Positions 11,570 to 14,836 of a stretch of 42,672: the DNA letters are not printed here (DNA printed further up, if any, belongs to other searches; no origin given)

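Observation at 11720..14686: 988-aa calcineurin-like metallophosphoesterase in the vgrG-PAAR cargo slot: a candidate T6SS effector of an uncharacterised class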

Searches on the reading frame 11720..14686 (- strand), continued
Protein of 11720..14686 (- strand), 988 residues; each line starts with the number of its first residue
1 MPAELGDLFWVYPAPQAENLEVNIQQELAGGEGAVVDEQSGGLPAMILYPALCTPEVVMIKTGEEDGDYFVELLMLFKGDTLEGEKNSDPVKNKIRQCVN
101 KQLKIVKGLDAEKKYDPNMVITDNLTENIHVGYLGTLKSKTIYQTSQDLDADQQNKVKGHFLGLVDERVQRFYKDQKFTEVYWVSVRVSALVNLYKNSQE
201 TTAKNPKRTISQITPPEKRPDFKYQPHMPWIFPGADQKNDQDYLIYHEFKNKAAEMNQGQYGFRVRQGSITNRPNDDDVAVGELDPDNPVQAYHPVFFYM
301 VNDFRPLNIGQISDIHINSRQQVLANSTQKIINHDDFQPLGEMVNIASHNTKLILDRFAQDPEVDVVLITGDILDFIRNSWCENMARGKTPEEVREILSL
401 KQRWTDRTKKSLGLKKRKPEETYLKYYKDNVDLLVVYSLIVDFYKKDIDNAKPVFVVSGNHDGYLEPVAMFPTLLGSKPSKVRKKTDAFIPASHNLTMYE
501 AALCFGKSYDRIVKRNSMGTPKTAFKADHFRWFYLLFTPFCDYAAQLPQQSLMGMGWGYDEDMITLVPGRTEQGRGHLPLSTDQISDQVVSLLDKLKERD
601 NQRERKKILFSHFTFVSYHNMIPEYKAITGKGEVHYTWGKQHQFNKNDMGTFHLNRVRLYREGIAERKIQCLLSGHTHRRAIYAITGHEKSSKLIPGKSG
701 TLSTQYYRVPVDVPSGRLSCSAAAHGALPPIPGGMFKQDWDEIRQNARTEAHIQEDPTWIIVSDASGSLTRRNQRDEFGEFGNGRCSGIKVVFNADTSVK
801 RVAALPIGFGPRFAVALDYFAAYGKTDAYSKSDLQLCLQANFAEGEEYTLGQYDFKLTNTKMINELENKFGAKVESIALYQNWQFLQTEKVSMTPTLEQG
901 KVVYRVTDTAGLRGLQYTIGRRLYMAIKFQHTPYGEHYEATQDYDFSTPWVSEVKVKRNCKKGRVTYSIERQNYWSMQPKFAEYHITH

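Call 36: fold_search(model_id=the predicted structure, library=pdb)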
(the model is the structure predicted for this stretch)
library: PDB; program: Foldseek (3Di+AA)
matches with E <= 10: 849; with E <= 0.001: 13
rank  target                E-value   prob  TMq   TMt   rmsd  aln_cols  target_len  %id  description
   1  8w6p_A                1.2e-05  1.00  0.20  0.42  11.5       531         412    9  Crystal structure of dimeric murine SMPDL3A (released 2023-12-20)
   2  5fc1_A                3.1e-05  1.00  0.20  0.42  13.4       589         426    9  Murine SMPDL3A in complex with sulfate (released 2016-01-27)
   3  8w6r_A                5.3e-05  1.00  0.20  0.42  13.2       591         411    9  murine SMPDL3A bound to sulfate (released 2023-12-20)
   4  5fc7_A                6.9e-05  1.00  0.19  0.40  13.5       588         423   10  Murine SMPDL3A in complex with sulfate (tetragonal) (released 2016-01-27)
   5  8w6p_B                8.6e-05  1.00  0.20  0.43  15.0       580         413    9  Crystal structure of dimeric murine SMPDL3A (released 2023-12-20)
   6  5kar_A                3.5e-04  1.00  0.21  0.45  12.3       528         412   10  Murine acid sphingomyelinase-like phosphodiesterase 3b (SMPDL3B) (released 2016-10-05)
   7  3zk4_B                3.5e-04  1.00  0.18  0.29  12.4       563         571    9  Structure of purple acid phosphatase PPD1 isolated from yellow lupin (Lupinus luteus) seeds (released 2014-01-29)
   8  3zk4_A                4.6e-04  0.91  0.19  0.30  22.1       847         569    8  Structure of purple acid phosphatase PPD1 isolated from yellow lupin (Lupinus luteus) seeds (released 2014-01-29)
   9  2xmo_B                5.1e-04  1.00  0.18  0.38   8.6       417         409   13  The crystal structure of Lmo2642 (released 2011-02-23)
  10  3zk4_C                6.7e-04  0.99  0.19  0.29  12.6       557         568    9  Structure of purple acid phosphatase PPD1 isolated from yellow lupin (Lupinus luteus) seeds (released 2014-01-29)
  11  1xzw_A                7.5e-04  1.00  0.20  0.42   9.8       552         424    9  Sweet potato purple acid phosphatase/phosphate complex (released 2004-12-14)
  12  1xzw_B                8.8e-04  1.00  0.20  0.42   9.8       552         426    9  Sweet potato purple acid phosphatase/phosphate complex (released 2004-12-14)
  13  2qfp_A                9.8e-04  0.98  0.19  0.39  16.3       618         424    9  Crystal structure of red kidney bean purple acid phosphatase in complex with fluoride (released 2008-10-14)
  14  8brn_D                2.2e-03  0.97  0.19  0.40  16.1       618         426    9  Crystal structure of red kidney bean purple acid phosphatase in complex with an alpha-aminonaphthylmethylphosphonic ac (released 2023-08-02)
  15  2xmo_A                2.5e-03  0.99  0.17  0.36  10.6       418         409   14  The crystal structure of Lmo2642 (released 2011-02-23)
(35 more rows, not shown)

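Call 38: search_protein_families(library=pfam, proteins=[P0092, P0095, P0113, P0087, P0009, P0028, P0071], max_evalue=0.001)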
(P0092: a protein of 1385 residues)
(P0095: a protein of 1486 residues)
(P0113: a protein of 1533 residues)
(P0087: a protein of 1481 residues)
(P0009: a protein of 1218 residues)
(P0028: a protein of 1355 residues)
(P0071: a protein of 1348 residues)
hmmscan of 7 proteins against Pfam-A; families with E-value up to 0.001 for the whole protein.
P0092 (1385 aa): 1 family
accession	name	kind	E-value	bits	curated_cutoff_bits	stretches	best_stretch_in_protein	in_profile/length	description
PF00149.33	Metallophos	-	3.3e-09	37.9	21.5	1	750-904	2-93/191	Calcineurin-like phosphoesterase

P0095 (1486 aa): 1 family
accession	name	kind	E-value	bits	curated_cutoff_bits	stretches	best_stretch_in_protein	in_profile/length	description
PF00149.33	Metallophos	-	1.3e-09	39.2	21.5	1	811-1195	3-190/191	Calcineurin-like phosphoesterase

P0113 (1533 aa): 1 family
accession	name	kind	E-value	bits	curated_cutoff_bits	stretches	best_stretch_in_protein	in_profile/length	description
PF00149.33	Metallophos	-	1.2e-08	36.1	21.5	1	898-1100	2-72/191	Calcineurin-like phosphoesterase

P0087 (1481 aa): 2 families
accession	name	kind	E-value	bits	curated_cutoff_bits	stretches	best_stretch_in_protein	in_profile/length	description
PF00149.33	Metallophos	-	5.2e-08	34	21.5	1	803-1019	2-116/191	Calcineurin-like phosphoesterase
PF01551.29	Peptidase_M23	-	9.9e-07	29.3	28.7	0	74-199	2-87/96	Peptidase family M23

P0009 (1218 aa): 3 families
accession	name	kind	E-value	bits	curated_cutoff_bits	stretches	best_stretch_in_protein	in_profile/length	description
PF00149.33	Metallophos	-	3.4e-08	34.6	21.5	1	614-959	3-189/191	Calcineurin-like phosphoesterase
PF00691.25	OmpA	-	2.1e-07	31.6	27.2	1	75-139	2-66/98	OmpA family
PF01471.23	PG_binding_1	-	4.1e-05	24.1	23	1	159-193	3-37/57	Putative peptidoglycan binding domain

P0028 (1355 aa): 1 family
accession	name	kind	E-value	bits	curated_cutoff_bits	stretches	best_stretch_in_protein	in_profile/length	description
PF00149.33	Metallophos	-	2.5e-09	38.3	21.5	1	511-834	2-190/191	Calcineurin-like phosphoesterase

P0071 (1348 aa): 2 families
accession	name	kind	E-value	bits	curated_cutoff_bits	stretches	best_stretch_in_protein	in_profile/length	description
PF01551.29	Peptidase_M23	-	1.5e-19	70.4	28.7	1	51-135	11-91/96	Peptidase family M23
PF00149.33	Metallophos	-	3e-09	38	21.5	1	710-866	2-72/191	Calcineurin-like phosphoesterase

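Call 54: search_protein_families(library=pfam, proteins=[L005:3599-6682:+, L005:11192-11644:-, L005:11655-13163:-, L005:12878-14809:-, L013:6380-9460:+, L013:2078-2848:+, L013:13507-16470:+, L015:5100-6209:+, L015:3983-5137:+, L011:5068-8898:+], max_evalue=0.01)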
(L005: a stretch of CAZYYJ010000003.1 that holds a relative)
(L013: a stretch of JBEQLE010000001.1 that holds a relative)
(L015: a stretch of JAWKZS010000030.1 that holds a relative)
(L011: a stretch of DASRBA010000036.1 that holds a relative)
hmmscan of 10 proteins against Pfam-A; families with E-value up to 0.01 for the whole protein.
L005:3599-6682:+ (1027 aa): 3 families
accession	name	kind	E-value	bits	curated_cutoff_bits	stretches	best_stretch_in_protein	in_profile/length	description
PF07969.17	Amidohydro_3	-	6.6e-96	323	29.7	1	548-1021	1-472/472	Amidohydrolase family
PF01979.26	Amidohydro_1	-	8.9e-11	42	25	1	810-1020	134-345/345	Amidohydrolase family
PF22039.1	HUTI_composite_bact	-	0.0056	16.7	25.5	0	524-537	2-15/26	Imidazolonepropionase-like composite domain, bacteria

L005:11192-11644:- (150 aa): 0 families

L005:11655-13163:- (502 aa): 3 families
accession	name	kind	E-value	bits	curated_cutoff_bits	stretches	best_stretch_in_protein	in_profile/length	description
PF13458.12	Peripla_BP_6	-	3.8e-65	221.3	31.7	1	146-491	1-342/343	Periplasmic binding protein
PF13433.12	Peripla_BP_5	-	2.1e-10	40.7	27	1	149-233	3-87/363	Periplasmic binding protein domain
PF01094.35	ANF_receptor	-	1.3e-08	34.8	25.4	1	168-384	4-225/353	Receptor family ligand binding region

L005:12878-14809:- (643 aa): 2 families
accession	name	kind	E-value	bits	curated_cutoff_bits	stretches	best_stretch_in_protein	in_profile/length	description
PF00501.34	AMP-binding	-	4.8e-62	210.4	29.9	1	55-473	1-384/384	AMP-binding enzyme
PF23562.2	AMP-binding_C_3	-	8.5e-11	42.7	20.8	1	510-643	2-120/124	AMP-binding enzyme C-terminal domain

L013:6380-9460:+ (1026 aa): 3 families
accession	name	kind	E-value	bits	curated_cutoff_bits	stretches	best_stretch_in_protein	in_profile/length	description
PF11962.13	Peptidase_G2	-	1.3e-32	113.5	25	2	783-892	47-148/228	Peptidase_G2, IMC autoproteolytic cleavage domain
PF13884.11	Peptidase_S74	-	2.4e-13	50.6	22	1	679-732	1-56/58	Chaperone of endosialidase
PF04917.17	Shufflon_N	-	4e-11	43.4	27.5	1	381-466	202-289/324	Bacterial shufflon protein, N-terminal constant region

L013:2078-2848:+ (256 aa): 4 families
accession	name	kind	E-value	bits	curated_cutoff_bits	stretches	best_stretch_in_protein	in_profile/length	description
PF04717.18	Phage_base_V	-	1.2e-08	35.6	23.8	1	61-99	37-75/75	Type VI secretion system/phage-baseplate injector OB domain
PF12059.13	DUF3540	-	0.00022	21.6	27.9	1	121-179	52-110/199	Protein of unknown function (DUF3540)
PF14262.12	Cthe_2159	-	0.00026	20.8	25.8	1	112-206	50-135/262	Carbohydrate-binding domain-containing protein Cthe_2159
PF10106.14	DUF2345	-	0.0025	18.1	30.7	1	115-178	6-69/151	Uncharacterized protein conserved in bacteria (DUF2345)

L013:13507-16470:+ (987 aa): 2 families
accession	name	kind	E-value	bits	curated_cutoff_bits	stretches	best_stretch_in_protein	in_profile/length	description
PF11962.13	Peptidase_G2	-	5.5e-30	104.9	25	2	743-839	46-134/228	Peptidase_G2, IMC autoproteolytic cleavage domain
PF13884.11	Peptidase_S74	-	1.3e-15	57.9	22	1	640-693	1-56/58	Chaperone of endosialidase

L015:5100-6209:+ (369 aa): 0 families

L015:3983-5137:+ (384 aa): 0 families

L011:5068-8898:+ (1276 aa): 0 families
